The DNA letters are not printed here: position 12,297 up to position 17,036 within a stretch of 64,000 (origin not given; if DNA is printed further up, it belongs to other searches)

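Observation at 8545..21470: T7SS-like EssC + WXG100 genes translationally fused into a MoxR-DUF58-transglutaminase-like operon, with no recognisable canonical T7SS membrane components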

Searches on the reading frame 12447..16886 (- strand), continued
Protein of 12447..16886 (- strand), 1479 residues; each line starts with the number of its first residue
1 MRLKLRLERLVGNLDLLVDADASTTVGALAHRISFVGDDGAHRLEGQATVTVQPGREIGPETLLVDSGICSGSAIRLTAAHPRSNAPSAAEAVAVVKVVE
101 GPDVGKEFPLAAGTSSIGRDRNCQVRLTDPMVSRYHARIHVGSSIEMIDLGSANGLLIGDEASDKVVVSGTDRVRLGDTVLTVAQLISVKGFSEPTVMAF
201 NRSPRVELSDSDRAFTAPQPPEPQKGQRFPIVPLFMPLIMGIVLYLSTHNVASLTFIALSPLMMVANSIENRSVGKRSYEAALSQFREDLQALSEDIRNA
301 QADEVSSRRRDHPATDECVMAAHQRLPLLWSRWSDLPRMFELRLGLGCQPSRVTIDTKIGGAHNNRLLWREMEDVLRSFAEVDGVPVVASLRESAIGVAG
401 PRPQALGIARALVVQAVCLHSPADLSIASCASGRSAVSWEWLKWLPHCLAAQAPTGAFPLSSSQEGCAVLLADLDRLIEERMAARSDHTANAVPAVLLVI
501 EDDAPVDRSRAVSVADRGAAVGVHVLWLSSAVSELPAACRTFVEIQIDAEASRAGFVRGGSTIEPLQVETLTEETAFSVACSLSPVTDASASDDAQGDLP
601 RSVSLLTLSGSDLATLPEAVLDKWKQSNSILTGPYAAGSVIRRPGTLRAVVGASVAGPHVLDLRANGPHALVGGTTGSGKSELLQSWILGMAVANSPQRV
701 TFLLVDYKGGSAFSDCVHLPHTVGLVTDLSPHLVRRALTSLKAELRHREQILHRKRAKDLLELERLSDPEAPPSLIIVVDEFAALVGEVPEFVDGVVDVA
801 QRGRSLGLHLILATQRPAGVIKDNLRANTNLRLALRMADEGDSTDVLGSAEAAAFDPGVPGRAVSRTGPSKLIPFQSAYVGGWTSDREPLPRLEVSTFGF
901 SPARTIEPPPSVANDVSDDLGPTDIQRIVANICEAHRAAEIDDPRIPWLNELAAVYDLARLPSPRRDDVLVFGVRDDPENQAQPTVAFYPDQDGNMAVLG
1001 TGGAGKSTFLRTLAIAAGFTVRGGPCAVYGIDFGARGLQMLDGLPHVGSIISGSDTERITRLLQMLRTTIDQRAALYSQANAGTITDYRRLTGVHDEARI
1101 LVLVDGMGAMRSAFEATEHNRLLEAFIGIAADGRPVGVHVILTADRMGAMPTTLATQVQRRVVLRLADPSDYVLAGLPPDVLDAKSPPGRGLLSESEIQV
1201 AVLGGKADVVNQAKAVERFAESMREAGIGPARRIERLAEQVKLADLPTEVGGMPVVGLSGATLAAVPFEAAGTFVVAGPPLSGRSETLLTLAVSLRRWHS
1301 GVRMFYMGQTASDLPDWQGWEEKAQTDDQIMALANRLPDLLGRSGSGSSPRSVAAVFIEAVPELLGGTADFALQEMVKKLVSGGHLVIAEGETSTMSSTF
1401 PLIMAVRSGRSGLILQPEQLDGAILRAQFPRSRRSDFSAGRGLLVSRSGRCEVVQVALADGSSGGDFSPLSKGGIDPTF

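Call 82: find_encoding_contigs(protein=P0002, flank=10000, max_places=1)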
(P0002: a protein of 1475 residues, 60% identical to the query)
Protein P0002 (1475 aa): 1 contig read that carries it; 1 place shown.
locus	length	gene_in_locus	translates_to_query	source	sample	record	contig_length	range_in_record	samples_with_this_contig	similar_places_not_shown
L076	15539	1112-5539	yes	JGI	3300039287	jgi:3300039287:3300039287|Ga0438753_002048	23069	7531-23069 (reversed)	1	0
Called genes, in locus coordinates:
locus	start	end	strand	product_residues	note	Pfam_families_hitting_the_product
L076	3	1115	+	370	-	?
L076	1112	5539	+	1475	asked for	PF00498:FHA, PF16697:Yop-YscD_cpl, PF13191:AAA_16 (faint), PF01580:FtsK_SpoIIIE, PF05729:NACHT (faint), PF13401:AAA_22 (faint), PF13555:AAA_29 (faint), PF01580:FtsK_SpoIIIE, +1 more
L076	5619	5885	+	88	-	-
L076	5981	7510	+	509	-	-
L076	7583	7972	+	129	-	-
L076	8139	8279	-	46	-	-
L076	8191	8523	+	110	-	PF14110:DUF4282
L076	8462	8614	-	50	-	-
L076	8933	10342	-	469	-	PF02366:PMT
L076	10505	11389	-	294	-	PF06999:Suc_Fer-like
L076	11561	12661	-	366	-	PF00266:Aminotran_5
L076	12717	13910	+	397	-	PF00155:Aminotran_1_2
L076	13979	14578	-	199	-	PF00694:Aconitase_C, PF27512:LeuD (weak), PF27434:LeuD_C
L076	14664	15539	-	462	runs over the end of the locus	PF00330:Aconitase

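Call 86: search_protein_families(library=padloc, proteins=[window:12447-16886:-], max_evalue=0.001)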
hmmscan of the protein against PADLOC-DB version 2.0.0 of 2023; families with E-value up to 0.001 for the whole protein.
window:12447-16886:- (1479 aa): 10 families
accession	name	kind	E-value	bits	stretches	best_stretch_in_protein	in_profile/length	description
PDLC04140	mad8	-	1.7e-39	134.2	2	650-853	5-269/314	mads_8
PDLC02806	SspH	-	2.5e-34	116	1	662-850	1532-1724/1766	SspH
PDLC02804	SspH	-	7.1e-22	74.8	1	643-849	1309-1520/1561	SspH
PDLC01055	HerA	-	1.6e-08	31.8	0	665-739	155-225/532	Type III coevolved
PDLC04100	HerA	-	1.8e-06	24.9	0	799-853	471-524/580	-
PDLC04104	HerA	-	2.8e-06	24.3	0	1119-1182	242-306/379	-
PDLC04105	HerA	-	3.4e-06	23.9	0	1119-1172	441-494/576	-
PDLC02185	HerA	-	3e-05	21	0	799-853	477-530/585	-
PDLC04103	HerA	-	4.9e-05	19.8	0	793-825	466-498/579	-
PDLC02188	HerA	-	8.2e-05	19.6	0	1128-1173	457-502/578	-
